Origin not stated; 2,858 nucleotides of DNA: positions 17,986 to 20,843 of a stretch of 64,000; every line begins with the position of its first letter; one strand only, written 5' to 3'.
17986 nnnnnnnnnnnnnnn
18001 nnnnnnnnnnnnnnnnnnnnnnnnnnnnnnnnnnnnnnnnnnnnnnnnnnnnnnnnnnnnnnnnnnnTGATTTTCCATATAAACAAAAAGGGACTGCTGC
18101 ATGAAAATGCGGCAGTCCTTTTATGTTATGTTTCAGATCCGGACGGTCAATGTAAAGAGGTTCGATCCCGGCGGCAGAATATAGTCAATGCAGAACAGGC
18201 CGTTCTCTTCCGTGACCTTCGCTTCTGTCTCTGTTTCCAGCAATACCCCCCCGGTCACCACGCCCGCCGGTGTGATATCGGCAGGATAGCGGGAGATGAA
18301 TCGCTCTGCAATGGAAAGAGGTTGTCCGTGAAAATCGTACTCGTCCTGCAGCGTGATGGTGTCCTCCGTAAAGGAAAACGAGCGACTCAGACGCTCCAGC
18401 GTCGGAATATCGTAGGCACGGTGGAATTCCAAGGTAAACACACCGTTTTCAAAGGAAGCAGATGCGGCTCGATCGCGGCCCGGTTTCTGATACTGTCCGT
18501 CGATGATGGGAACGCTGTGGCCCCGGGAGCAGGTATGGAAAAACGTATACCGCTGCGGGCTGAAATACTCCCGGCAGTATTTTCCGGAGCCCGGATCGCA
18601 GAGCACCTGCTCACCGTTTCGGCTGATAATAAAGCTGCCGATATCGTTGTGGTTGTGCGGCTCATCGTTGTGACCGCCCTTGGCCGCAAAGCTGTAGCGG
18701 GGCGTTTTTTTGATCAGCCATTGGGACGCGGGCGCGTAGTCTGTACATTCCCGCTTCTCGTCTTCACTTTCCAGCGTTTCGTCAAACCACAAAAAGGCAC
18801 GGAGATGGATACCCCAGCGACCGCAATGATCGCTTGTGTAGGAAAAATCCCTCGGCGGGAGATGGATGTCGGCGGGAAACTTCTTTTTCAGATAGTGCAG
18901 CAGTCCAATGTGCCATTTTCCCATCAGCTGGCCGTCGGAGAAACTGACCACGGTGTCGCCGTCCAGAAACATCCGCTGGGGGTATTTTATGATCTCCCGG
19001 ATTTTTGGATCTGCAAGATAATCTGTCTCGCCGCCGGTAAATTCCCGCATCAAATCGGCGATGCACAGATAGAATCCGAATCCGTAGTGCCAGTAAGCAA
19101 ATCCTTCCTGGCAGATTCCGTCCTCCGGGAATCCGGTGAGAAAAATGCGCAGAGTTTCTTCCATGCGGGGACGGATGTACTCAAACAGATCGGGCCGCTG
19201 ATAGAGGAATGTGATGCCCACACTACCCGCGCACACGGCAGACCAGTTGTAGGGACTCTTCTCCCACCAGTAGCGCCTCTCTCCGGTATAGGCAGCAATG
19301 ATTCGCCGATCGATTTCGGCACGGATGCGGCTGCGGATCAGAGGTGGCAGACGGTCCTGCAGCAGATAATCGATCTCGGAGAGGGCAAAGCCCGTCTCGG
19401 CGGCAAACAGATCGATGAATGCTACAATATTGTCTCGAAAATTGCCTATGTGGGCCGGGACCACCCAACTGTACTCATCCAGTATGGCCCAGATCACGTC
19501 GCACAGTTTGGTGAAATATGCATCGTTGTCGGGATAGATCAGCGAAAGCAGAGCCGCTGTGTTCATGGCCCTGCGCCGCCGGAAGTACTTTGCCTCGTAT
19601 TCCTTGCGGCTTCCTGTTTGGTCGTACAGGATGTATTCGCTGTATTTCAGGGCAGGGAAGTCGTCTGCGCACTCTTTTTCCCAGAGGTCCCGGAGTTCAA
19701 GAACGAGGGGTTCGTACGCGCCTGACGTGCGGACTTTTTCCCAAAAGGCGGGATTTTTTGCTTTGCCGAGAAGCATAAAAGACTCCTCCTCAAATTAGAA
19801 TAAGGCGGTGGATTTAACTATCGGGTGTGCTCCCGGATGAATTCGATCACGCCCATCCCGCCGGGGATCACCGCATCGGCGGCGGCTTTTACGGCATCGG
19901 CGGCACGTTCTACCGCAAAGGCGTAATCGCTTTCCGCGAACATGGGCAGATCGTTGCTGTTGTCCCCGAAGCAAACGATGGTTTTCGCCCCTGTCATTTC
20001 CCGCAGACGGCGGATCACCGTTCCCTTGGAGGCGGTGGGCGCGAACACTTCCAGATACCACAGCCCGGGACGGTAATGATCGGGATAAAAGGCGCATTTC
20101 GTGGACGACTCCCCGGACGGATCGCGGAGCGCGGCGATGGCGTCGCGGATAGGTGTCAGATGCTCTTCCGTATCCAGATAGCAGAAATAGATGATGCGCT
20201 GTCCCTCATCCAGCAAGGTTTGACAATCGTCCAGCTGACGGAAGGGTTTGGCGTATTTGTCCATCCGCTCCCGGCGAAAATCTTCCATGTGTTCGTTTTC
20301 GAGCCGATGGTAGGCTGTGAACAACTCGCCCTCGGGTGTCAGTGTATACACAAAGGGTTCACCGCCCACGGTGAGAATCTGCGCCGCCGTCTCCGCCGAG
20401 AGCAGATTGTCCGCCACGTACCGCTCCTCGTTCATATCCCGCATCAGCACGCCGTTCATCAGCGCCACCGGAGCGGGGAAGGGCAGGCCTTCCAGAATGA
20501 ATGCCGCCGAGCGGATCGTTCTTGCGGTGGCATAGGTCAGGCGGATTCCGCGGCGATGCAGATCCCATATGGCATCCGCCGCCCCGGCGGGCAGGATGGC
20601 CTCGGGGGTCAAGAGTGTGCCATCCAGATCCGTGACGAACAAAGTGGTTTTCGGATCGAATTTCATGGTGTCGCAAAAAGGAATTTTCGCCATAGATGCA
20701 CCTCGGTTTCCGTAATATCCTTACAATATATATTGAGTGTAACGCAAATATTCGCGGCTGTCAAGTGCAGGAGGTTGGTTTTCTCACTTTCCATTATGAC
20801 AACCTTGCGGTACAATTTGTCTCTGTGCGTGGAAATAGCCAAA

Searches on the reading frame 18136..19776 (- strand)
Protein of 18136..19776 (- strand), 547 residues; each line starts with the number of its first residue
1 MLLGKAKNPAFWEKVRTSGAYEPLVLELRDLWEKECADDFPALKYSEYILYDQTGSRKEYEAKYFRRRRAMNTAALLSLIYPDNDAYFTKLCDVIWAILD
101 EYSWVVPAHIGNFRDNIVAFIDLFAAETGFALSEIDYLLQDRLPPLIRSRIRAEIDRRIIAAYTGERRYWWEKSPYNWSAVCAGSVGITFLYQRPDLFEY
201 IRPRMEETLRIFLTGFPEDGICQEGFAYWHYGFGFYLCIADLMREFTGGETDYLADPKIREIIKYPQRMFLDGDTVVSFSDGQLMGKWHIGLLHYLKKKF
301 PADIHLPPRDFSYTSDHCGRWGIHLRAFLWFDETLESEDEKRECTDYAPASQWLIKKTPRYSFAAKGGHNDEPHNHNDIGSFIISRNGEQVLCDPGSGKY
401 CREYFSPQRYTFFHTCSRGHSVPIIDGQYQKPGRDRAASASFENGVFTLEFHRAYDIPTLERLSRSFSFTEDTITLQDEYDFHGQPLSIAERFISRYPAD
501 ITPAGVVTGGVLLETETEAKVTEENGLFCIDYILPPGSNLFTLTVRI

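Call 15: search_protein_families(library=pfam, proteins=[window:18136-19776:-], max_evalue=0.001)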
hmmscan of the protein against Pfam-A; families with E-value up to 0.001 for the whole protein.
window:18136-19776:- (547 aa): 1 family
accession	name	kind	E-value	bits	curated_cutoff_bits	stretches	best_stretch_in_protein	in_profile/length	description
PF07940.18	Hepar_II_III_C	-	1.7e-05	24.9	24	1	368-468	33-137/237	Heparinase II/III-like, C-terminal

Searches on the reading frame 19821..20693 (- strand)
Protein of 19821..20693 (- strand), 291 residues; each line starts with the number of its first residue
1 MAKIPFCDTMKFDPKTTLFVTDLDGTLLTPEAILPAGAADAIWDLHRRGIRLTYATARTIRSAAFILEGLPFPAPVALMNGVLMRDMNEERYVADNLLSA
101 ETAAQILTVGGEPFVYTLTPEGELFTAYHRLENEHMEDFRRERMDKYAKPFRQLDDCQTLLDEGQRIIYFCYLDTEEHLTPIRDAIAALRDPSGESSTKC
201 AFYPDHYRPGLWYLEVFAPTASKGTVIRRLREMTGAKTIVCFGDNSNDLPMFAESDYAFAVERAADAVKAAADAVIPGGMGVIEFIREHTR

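Call 15: search_protein_families(library=pfam, proteins=[window:19821-20693:-], max_evalue=0.001)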
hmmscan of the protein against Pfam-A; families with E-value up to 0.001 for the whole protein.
window:19821-20693:- (291 aa): 4 families
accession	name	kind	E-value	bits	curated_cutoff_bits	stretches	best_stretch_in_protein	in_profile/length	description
PF08282.18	Hydrolase_3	-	6.7e-32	111.6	20.9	1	19-277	1-244/255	haloacid dehalogenase-like hydrolase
PF05116.19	S6PP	-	2.9e-08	34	20.3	1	17-82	3-68/247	Sucrose-6F-phosphate phosphohydrolase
PF12710.13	HAD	-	8.2e-05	23.5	27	0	20-90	2-68/189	haloacid dehalogenase-like hydrolase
PF00702.32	Hydrolase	-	0.00075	20.4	26.4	0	18-76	3-47/191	haloacid dehalogenase-like hydrolase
